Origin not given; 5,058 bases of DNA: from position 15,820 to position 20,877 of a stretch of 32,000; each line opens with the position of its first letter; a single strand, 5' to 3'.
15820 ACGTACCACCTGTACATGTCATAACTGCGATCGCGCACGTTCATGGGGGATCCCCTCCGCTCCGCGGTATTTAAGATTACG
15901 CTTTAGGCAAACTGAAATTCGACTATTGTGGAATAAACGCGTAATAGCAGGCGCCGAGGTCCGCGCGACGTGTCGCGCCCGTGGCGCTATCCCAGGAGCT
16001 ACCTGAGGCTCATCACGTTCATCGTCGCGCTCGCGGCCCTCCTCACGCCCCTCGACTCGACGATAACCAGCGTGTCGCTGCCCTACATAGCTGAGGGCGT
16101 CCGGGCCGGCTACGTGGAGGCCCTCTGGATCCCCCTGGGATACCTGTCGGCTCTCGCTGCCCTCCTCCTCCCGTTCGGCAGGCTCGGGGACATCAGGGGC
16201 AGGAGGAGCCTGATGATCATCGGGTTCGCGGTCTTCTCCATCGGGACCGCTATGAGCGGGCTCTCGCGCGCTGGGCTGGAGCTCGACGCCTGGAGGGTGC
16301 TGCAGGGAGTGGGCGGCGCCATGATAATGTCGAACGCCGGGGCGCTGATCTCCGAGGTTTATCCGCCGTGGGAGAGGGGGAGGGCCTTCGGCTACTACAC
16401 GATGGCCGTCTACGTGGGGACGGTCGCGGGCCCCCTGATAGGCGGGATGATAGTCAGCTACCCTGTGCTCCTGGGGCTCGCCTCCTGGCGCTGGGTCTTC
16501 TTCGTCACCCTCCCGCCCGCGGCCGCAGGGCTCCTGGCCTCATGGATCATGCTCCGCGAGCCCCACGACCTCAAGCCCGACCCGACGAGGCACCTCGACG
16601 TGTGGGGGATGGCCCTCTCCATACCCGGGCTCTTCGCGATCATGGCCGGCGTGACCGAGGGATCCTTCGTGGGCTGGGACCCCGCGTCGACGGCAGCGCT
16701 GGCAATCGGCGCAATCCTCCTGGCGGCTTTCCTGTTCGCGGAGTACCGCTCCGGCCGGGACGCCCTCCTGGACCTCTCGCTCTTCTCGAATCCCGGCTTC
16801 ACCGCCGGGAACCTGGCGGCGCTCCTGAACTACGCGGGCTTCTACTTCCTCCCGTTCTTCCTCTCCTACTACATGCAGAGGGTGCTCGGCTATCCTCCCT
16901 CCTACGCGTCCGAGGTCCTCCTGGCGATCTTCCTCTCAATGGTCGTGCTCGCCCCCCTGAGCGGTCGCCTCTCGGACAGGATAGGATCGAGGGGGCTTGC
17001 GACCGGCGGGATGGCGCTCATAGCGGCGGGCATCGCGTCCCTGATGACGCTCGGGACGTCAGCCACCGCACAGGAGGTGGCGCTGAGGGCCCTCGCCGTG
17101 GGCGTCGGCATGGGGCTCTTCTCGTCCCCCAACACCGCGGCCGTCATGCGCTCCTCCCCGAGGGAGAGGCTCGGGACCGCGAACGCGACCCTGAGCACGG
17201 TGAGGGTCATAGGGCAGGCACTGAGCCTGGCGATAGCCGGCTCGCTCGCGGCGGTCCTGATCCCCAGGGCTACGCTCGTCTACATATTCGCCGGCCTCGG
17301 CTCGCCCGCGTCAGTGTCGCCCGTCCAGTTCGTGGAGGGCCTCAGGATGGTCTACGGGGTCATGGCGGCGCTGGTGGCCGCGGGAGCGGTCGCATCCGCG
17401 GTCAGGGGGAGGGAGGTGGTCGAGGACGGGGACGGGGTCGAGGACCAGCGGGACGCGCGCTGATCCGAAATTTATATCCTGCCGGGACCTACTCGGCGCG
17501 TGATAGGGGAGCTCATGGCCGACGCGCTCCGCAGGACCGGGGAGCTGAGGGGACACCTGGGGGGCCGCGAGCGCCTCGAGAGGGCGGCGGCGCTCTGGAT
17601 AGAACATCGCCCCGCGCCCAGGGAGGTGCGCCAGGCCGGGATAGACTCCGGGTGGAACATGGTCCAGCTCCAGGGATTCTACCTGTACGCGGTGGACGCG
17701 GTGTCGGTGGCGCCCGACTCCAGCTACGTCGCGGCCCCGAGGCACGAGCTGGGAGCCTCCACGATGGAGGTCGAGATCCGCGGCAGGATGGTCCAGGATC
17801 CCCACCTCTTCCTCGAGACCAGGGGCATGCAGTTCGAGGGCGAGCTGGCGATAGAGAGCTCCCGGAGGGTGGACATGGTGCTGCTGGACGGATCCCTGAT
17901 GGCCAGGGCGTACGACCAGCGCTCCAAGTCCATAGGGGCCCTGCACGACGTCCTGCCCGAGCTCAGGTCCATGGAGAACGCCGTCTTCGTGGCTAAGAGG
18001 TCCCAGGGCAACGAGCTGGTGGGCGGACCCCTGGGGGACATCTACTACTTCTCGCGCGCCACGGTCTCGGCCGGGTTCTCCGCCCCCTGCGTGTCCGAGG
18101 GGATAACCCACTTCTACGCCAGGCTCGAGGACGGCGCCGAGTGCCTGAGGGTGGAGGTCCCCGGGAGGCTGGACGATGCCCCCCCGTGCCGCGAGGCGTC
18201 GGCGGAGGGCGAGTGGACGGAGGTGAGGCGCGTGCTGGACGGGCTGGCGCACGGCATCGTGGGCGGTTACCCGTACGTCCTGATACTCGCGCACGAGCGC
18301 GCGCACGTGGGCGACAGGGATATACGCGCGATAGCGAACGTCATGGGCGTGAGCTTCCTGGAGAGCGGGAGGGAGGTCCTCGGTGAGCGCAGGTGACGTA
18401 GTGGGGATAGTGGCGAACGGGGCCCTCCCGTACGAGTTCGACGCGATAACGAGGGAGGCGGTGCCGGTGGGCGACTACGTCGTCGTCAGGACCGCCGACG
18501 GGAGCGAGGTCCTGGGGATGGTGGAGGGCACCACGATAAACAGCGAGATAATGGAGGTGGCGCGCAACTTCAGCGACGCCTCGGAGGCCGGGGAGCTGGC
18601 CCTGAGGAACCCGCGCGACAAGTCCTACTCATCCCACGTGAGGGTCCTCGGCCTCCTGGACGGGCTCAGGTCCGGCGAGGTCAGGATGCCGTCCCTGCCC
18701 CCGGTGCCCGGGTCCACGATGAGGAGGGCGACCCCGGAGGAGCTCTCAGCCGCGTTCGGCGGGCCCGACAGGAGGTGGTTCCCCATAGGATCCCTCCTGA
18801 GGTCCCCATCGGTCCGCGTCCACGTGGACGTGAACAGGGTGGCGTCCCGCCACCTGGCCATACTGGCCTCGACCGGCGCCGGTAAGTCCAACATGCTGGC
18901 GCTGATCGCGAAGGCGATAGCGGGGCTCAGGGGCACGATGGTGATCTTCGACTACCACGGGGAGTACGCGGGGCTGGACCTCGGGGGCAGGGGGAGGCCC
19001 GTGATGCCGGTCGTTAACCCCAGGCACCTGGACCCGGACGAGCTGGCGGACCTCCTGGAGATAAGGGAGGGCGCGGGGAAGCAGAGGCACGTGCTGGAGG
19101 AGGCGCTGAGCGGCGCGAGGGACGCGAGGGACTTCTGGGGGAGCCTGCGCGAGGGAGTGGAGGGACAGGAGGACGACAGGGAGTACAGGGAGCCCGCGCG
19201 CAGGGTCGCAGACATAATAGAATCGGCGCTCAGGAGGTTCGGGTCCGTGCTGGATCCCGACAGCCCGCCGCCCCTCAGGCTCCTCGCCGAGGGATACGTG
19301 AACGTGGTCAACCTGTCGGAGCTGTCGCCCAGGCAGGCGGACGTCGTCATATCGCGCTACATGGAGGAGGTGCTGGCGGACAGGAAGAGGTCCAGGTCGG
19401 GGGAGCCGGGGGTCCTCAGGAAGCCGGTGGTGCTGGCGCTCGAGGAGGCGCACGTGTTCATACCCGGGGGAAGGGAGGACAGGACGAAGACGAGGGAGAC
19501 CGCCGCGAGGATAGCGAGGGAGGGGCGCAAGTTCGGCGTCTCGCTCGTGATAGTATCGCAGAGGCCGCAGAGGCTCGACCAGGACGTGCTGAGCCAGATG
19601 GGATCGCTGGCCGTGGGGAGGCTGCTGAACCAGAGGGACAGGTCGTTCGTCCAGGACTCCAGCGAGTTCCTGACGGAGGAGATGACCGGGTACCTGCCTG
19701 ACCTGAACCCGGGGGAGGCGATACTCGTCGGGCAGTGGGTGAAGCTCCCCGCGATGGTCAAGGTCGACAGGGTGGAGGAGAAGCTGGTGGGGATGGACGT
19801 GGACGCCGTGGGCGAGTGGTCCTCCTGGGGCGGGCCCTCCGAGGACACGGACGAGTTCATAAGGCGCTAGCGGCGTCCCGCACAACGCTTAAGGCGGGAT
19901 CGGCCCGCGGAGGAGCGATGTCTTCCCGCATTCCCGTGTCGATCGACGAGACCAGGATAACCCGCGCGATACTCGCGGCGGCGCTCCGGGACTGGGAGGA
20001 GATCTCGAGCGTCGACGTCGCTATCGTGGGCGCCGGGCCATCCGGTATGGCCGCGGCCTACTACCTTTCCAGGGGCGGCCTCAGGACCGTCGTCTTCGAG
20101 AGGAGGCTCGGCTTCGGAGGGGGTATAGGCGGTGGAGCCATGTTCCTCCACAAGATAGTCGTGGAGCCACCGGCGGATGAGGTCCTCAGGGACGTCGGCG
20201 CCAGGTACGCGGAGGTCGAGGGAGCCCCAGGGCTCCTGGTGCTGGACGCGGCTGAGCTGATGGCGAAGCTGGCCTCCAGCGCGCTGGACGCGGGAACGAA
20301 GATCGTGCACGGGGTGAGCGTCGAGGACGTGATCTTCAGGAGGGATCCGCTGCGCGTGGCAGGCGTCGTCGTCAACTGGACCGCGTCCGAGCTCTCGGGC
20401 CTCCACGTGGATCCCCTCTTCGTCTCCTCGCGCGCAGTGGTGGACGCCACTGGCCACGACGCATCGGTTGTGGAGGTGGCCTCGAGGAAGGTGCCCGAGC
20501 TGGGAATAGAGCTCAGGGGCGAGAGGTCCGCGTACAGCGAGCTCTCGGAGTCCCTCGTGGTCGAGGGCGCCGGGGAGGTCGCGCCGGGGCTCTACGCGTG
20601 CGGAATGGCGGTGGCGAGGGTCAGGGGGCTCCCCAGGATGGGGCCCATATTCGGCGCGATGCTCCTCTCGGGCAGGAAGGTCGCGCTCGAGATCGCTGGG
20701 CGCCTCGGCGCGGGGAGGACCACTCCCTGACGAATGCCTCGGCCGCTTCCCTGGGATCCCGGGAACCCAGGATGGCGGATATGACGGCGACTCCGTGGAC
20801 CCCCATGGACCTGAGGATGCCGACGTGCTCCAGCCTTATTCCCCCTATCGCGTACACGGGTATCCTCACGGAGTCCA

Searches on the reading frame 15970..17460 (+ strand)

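Call 28: search_protein_families(library=pfam, proteins=[window:15970-17460:+], max_evalue=0.001)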
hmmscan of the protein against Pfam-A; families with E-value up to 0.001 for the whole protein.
window:15970-17460:+ (497 aa): 2 families
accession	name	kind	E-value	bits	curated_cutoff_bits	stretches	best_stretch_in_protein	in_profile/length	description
PF07690.21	MFS_1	-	2.6e-45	155.3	33.4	2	19-239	1-227/347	Major Facilitator Superfamily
PF00083.30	Sugar_tr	-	3.5e-09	36.5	22.3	1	69-192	66-189/452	Sugar (and other) transporter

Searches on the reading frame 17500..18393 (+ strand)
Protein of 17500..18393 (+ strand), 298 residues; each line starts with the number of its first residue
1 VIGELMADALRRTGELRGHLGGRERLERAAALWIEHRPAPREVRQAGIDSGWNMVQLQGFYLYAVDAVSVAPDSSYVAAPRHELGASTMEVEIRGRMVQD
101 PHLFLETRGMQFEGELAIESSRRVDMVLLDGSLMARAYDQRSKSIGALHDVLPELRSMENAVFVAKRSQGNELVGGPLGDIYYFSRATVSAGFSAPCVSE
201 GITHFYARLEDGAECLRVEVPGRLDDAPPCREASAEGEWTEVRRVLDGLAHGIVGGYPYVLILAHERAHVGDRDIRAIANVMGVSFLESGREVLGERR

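Call 28: search_protein_families(library=pfam, proteins=[window:17500-18393:+], max_evalue=0.001)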
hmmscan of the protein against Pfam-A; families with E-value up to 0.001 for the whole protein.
window:17500-18393:+ (298 aa): 1 family
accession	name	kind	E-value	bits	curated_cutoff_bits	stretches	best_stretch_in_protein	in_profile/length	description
PF09376.16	NurA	-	7.9e-11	42.3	21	1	45-269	3-253/254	NurA domain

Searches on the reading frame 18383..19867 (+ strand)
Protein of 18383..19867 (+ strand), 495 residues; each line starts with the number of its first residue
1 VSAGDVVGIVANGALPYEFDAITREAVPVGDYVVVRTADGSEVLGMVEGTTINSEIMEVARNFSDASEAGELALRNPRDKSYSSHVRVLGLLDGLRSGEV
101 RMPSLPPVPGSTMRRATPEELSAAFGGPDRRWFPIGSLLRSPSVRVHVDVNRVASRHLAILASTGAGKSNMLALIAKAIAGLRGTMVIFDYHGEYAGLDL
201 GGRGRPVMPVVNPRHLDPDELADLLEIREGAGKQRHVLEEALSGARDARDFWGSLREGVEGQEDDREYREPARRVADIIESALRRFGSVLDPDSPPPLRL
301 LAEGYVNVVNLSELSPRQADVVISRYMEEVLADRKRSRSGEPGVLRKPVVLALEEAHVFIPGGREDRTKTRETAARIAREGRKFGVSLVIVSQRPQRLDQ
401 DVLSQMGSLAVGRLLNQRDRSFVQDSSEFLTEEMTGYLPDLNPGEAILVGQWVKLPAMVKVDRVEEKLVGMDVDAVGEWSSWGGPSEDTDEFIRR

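Call 28: search_protein_families(library=pfam, proteins=[window:18383-19867:+], max_evalue=0.001)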
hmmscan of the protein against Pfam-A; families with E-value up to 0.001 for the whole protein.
window:18383-19867:+ (495 aa): 2 families
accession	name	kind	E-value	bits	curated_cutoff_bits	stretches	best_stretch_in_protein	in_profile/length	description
PF01935.23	DUF87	-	1.6e-34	120.4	23.2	1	134-329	2-219/220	Helicase HerA, central domain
PF05872.18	HerA_C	-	9.2e-05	21.7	22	0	341-408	250-315/502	Helicase HerA-like C-terminal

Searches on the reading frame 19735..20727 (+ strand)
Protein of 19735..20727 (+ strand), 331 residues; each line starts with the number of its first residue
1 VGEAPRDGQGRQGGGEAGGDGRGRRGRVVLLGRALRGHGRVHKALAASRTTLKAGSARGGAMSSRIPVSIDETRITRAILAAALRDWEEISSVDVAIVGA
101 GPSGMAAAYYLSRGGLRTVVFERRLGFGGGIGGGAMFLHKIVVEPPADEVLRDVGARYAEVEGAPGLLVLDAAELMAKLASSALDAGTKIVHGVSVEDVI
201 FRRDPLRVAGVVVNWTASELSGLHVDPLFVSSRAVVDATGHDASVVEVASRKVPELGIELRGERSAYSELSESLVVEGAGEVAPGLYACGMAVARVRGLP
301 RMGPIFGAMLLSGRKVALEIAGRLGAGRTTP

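Call 28: search_protein_families(library=pfam, proteins=[window:19735-20727:+], max_evalue=0.001)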
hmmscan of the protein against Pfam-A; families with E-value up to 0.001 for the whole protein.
window:19735-20727:+ (331 aa): 7 families
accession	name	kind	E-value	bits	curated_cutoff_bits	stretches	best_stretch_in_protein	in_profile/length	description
PF01946.23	Thi4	-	5.3e-75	252.1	26.2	1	76-306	1-235/235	Thi4 family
PF01266.30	DAO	-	1.2e-10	41.9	27.9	1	94-141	1-49/353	FAD dependent oxidoreductase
PF00890.30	FAD_binding_2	-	1.3e-08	34.9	20.4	1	94-129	1-36/414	FAD binding domain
PF13450.12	NAD_binding_8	-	3.4e-08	34.1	21.9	1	97-131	1-35/68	NAD(P)-binding Rossmann-like domain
PF12831.13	FAD_oxidored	-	3.3e-07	30.4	27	1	94-249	1-153/416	FAD dependent oxidoreductase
PF07992.20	Pyr_redox_2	-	2.1e-06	27.8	26.1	1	94-225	2-93/291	Pyridine nucleotide-disulphide oxidoreductase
PF01494.25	FAD_binding_3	-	6.7e-06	26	22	1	93-124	2-33/349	FAD binding domain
